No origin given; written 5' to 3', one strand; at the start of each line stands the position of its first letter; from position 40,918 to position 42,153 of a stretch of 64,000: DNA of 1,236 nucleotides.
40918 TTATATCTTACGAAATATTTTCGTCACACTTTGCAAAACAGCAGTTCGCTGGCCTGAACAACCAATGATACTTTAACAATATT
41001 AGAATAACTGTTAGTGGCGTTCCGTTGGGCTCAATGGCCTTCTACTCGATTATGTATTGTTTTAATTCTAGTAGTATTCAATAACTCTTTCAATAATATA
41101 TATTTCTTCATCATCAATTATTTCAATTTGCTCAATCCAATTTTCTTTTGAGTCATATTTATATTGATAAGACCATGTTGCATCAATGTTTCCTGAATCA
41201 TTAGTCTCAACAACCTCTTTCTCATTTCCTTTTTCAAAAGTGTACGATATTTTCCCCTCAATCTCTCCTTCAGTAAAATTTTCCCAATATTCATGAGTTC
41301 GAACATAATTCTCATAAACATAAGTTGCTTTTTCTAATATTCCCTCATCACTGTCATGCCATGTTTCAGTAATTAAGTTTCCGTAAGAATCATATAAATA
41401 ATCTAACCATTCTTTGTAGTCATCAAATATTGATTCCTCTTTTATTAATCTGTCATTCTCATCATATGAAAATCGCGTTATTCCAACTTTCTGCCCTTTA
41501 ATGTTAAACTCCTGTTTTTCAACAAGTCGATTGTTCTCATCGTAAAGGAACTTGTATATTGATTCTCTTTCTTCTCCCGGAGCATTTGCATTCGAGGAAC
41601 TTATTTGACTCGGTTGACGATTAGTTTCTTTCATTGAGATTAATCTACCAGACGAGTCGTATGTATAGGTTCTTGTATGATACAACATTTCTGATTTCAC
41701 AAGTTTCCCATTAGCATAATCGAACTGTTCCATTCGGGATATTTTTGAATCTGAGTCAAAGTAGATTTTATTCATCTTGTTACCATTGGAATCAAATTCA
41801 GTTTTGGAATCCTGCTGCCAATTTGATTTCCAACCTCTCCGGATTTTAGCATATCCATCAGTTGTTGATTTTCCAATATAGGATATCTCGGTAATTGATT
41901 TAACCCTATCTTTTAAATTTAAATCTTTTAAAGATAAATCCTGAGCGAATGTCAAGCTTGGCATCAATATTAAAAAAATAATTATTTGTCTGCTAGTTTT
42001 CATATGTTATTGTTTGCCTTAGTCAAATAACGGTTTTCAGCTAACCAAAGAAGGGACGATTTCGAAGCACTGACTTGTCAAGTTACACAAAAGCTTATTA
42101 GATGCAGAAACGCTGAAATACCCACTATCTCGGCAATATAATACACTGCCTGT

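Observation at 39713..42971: Low-GC islet: mrr plus a YD-repeat lipoprotein and a 5-TM protein, with two perfect 84-nt promoter-bearing direct repeats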

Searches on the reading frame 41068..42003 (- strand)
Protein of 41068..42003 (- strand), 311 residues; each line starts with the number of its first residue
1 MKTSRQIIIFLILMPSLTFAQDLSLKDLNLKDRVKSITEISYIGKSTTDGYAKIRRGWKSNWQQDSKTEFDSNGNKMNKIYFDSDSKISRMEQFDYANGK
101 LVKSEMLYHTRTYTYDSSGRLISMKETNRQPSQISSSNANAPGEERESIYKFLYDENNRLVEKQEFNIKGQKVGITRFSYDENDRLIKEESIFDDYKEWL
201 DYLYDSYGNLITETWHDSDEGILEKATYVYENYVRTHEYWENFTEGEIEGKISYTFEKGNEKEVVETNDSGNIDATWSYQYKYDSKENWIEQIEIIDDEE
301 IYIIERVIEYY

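Call 10: search_protein_families(library=pfam, proteins=[window:41068-42003:-], max_evalue=0.01)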
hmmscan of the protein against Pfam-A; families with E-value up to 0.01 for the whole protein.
window:41068-42003:- (311 aa): 2 families
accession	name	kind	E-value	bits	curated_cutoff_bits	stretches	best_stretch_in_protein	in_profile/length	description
PF05593.20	RHS_repeat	-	2.8e-09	37.6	22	0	154-188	1-30/38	RHS Repeat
PF15283.12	DUF4595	-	0.0007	20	34.2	1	145-185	72-112/202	Domain of unknown function (DUF4595) with porin-like fold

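Call 11: search_protein_families(library=padloc, proteins=[window:41068-42003:-], max_evalue=0.01)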
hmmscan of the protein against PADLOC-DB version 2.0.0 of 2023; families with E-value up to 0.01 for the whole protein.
window:41068-42003:- (311 aa): 0 families

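Call 12: search_protein_families(library=ncbifam, proteins=[window:41068-42003:-], max_evalue=0.01)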
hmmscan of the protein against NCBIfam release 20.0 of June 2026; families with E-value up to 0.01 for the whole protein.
window:41068-42003:- (311 aa): 1 family
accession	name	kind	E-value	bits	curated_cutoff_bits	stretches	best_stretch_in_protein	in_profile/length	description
TIGR01643.1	YD_repeat_2x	repeat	2.7e-09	37.2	15.8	0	109-124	16-31/42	YD repeat-containing protein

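Call 22: find_encoding_contigs(protein=window:41068-42003:-, flank=5000, max_places=10)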
Protein window:41068-42003:- (311 aa): 10 contigs read that carry it; 4 places shown.
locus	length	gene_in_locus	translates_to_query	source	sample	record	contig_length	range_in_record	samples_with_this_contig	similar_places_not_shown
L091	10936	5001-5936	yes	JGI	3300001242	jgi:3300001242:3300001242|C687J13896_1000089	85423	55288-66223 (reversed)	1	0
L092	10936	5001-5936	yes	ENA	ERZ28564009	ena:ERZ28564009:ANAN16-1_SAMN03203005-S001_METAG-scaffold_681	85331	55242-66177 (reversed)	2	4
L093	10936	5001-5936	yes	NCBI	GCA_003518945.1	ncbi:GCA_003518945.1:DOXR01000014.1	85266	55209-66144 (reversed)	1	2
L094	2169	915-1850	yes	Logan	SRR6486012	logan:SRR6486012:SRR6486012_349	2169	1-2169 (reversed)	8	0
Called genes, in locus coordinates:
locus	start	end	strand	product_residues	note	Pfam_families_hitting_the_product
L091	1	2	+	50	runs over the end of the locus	-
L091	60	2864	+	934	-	PF00675:Peptidase_M16, PF05193:Peptidase_M16_C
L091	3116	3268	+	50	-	-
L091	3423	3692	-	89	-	-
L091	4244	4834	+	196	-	-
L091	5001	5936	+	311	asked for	PF05593:RHS_repeat (faint)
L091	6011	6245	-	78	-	-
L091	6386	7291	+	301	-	PF14338:Mrr_N, PF04471:Mrr_cat, PF22722:NA-iREase1, PF13156:Mrr_cat_2 (weak)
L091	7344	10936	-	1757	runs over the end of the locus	PF05036:SPOR (faint), PF07676:PD40 (weak)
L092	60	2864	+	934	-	PF00675:Peptidase_M16, PF05193:Peptidase_M16_C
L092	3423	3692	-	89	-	-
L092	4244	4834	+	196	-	-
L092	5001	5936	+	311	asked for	PF05593:RHS_repeat (faint)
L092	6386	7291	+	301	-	PF14338:Mrr_N, PF04471:Mrr_cat, PF22722:NA-iREase1, PF13156:Mrr_cat_2 (weak)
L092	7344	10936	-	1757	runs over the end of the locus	PF05036:SPOR (faint), PF07676:PD40 (weak)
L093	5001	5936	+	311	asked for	PF05593:RHS_repeat (faint)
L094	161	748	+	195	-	-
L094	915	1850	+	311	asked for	PF05593:RHS_repeat (faint)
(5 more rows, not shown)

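Call 27: find_homologous_proteins(query=window:41068-42003:-, max_evalue=0.001)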
Query window:41068-42003:- (311 aa): 13 proteins with E <= 0.001 among 617 candidates.
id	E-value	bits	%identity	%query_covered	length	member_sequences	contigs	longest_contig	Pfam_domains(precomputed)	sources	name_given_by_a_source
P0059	2.4e-192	656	100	96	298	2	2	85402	PF05593.20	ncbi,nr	ncbi:MAG: hypothetical protein A2W93_04175 [Bacteroidetes bacterium GWF2_43_63]|nr:MAG: hypothetical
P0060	1.4e-140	486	70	94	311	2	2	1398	PF05593.20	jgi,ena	-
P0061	5.0e-127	442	65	89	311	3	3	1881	PF05593.20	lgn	-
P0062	1.6e-126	440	65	89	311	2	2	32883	PF05593.20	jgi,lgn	jgi:YD repeat-containing protein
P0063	4.2e-120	419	61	100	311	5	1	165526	PF05593.20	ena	-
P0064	4.0e-118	412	66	92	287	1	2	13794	-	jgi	jgi:hypothetical protein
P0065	1.1e-116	408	58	100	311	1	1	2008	PF05593.20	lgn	-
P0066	2.6e-7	48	29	73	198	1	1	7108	PF05593.20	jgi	-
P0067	7.6e-7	47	23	98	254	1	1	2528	PF05593.20,PF07661.20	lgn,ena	-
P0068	1.2e-6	46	33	49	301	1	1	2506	PF05593.20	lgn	-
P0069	2.4e-6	45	28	41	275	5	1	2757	-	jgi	jgi:hypothetical protein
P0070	8.5e-5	40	29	63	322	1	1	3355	PF05593.20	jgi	-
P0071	3.5e-4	38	36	44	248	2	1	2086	-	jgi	-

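Call 30: find_encoding_contigs(protein=P0063, flank=8000, max_places=4)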
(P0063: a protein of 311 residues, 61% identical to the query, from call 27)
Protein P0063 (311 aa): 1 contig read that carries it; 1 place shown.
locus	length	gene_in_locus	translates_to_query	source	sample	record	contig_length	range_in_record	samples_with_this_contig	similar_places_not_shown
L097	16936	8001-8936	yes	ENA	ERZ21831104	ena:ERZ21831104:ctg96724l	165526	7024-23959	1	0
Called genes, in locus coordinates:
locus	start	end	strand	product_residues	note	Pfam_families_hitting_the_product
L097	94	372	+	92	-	-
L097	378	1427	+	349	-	PF04055:Radical_SAM, PF13353:Fer4_12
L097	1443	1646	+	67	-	-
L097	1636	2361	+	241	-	-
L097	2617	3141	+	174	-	-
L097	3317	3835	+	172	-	-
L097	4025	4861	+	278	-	-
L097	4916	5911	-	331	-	PF01548:DEDD_Tnp_IS110, PF02371:Transposase_20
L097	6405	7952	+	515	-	PF05598:DUF772, PF01609:DDE_Tnp_1 (weak), PF13751:DDE_Tnp_1_6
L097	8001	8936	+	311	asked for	PF05593:RHS_repeat (faint)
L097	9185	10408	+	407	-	-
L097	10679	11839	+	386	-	PF20033:DUF6438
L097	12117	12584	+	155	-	PF00583:Acetyltransf_1, PF13673:Acetyltransf_10, PF13508:Acetyltransf_7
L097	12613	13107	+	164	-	-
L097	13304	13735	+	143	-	-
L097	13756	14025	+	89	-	-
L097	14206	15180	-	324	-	PF01548:DEDD_Tnp_IS110, PF02371:Transposase_20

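Call 89: find_encoding_contigs(protein=P0062, flank=5000, max_places=2)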
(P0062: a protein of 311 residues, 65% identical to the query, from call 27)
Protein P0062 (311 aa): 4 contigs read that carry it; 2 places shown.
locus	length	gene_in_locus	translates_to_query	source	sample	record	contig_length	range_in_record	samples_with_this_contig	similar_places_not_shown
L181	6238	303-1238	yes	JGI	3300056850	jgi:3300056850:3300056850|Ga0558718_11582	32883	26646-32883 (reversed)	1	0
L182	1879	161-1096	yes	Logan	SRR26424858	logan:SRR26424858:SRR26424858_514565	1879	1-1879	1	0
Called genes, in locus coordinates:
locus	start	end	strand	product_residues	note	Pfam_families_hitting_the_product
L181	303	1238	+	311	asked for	PF05593:RHS_repeat (faint)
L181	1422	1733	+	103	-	-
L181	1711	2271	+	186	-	PF25575:TPR_BSK1_C (weak), PF00515:TPR_1 (weak), PF13424:TPR_12 (weak), PF13371:TPR_9 (weak), PF13414:TPR_11, PF13432:TPR_16 (weak), PF00515:TPR_1 (weak), PF13414:TPR_11, +5 more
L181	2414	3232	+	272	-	-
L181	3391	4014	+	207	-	PF14024:DUF4240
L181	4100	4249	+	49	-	-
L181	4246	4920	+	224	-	-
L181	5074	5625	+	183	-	-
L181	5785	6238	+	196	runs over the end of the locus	-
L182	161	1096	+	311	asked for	PF05593:RHS_repeat (faint)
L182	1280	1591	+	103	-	-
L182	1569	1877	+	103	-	?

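Call 90: find_encoding_contigs(protein=P0064, flank=5000, max_places=2)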
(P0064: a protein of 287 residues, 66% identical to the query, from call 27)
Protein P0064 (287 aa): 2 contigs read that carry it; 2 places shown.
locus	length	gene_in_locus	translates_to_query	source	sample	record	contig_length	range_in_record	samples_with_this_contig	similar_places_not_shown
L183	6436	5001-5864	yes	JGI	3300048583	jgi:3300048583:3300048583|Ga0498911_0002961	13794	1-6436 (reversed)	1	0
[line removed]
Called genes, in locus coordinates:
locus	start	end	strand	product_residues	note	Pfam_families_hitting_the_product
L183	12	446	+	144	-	-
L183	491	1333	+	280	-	-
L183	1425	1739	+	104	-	-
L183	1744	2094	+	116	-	PF01451:LMWPc (faint)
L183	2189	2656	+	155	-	PF00583:Acetyltransf_1, PF13673:Acetyltransf_10, PF13508:Acetyltransf_7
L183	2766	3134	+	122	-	PF04536:TPM_phosphatase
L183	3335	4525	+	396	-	PF00578:AhpC-TSA, PF08534:Redoxin, PF00085:Thioredoxin (weak), PF13905:Thioredoxin_8, PF12543:DUF3738 (weak)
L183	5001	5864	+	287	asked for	-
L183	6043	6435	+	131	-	?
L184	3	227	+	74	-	?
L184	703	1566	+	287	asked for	-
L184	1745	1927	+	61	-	?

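Call 101: predict_structure(alignment_id=A7)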
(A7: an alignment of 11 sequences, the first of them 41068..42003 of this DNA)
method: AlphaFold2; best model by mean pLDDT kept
length: 311 residues; sequences in the alignment: 11
mean_pLDDT: 83.9   pTM: 0.70
mean pLDDT of the five models: 83.9, 83.1, 83.1, 81.1, 80.5
residues with pLDDT >= 90: 181; 70-90: 80; 50-70: 16; < 50: 34
segments of 3 or more residues with pLDDT < 50: 1-22, 131-142
pLDDT, mean of each block of 10 residues (from residue 1): 31 30 61 85 94 91 79 88 72 91 87 94 86 46 72 95 94 96 96 93 95 94 94 90 89 91 93 94 93 94 94 80
secondary structure, 60 per line:
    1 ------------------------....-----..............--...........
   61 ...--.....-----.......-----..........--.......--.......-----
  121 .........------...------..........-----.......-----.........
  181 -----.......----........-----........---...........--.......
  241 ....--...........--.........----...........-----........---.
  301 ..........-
elements in order: H25-28 E34-47 E50-63 E66-70 E76-82 E88-97 E100-106 E109-115 E121-129 E145-154 E160-166 E172-180 E186-192 E197-204 E210-217 E221-231 E234-244 E247-257 E260-268 E273-283 E289-296 E300-310

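Call 104: fold_search(model_id=the predicted structure, library=pdb)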
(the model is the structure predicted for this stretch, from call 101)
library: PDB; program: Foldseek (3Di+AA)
matches with E <= 10: 1066; with E <= 0.001: 47
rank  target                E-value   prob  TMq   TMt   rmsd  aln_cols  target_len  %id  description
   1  8qjd_B                1.4e-10  1.00  0.21  0.09  16.9       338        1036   13  T6SS-linked Rhs repeat protein - Salmonella bongori Rhs-core domain (released 2024-09-25)
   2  8qjb_A                2.9e-10  1.00  0.20  0.09  16.9       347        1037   13  T6SS-linked Rhs repeat protein - Salmonella bongori Rhs-core domain extended N-terminus (released 2024-09-25)
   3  8qjc                  3.3e-10  1.00  0.21  0.09  16.7       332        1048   12  T6SS-linked Rhs repeat protein - Salmonella bongori Rhs-core domain with toxin domain (released 2024-09-25)
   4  8qja_A                7.8e-10  1.00  0.24  0.09  15.4       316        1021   13  T6SS-linked Rhs repeat protein - Advenella mimigardefordensis VgrG-Rhs core (released 2024-09-25)
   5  8cp6_B                1.1e-09  1.00  0.21  0.09  14.9       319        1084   13  Type six secretion system exported effector 5 (Tse5) (released 2023-12-06)
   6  8qja_C                1.3e-09  1.00  0.25  0.09  18.6       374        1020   11  T6SS-linked Rhs repeat protein - Advenella mimigardefordensis VgrG-Rhs core (released 2024-09-25)
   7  7q97_A                1.8e-09  1.00  0.09  0.04  23.7       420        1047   11  Structure of the bacterial type VI secretion system effector RhsA. (released 2021-12-22)
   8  8h8b                  2.5e-09  1.00  0.14  0.06  20.6       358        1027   15  Type VI secretion system effector RhsP in its pre-autoproteolysis and monomeric form (released 2023-01-18)
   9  8qja_D                2.7e-09  1.00  0.25  0.10  14.7       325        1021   13  T6SS-linked Rhs repeat protein - Advenella mimigardefordensis VgrG-Rhs core (released 2024-09-25)
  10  9ifo_A                3.1e-09  1.00  0.31  0.10  13.0       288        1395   17  Structure of Teneurin-Like Protein (TLP) (released 2026-03-11)
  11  8qja_B                4.8e-09  1.00  0.24  0.10  15.9       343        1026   13  T6SS-linked Rhs repeat protein - Advenella mimigardefordensis VgrG-Rhs core (released 2024-09-25)
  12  8uy4_A                5.8e-09  1.00  0.38  0.11  14.2       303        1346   14  Acinetobacter baumannii Tse15 Rhs effector (released 2024-10-09)
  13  6l7i_G                7.4e-09  1.00  0.29  0.15  14.7       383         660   12  Signal substraction of TcdB1-TccC2 and part of TcdA1 (released 2021-03-31)
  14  8fia_A                2.1e-08  1.00  0.20  0.05  19.2       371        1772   10  The structure of fly Teneurin self assembly (released 2023-05-03)
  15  8uxt                  2.2e-08  1.00  0.24  0.08  15.9       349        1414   15  Acinetobacter baumannii Tse15 Rhs effector, toxin cleavage mutant (D1369N, D1391N) (released 2024-10-09)
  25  4ghb_B                5.2e-07  1.00  0.29  0.34  11.4       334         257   10  Crystal structure of a porin-like protein (BACUNI_01323) from Bacteroides uniformis ATCC 8492 at 2.32 A resolution (released 2012-08-29)
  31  4ghb_A                2.9e-06  1.00  0.31  0.36  11.4       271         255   12  Crystal structure of a porin-like protein (BACUNI_01323) from Bacteroides uniformis ATCC 8492 at 2.32 A resolution (released 2012-08-29)
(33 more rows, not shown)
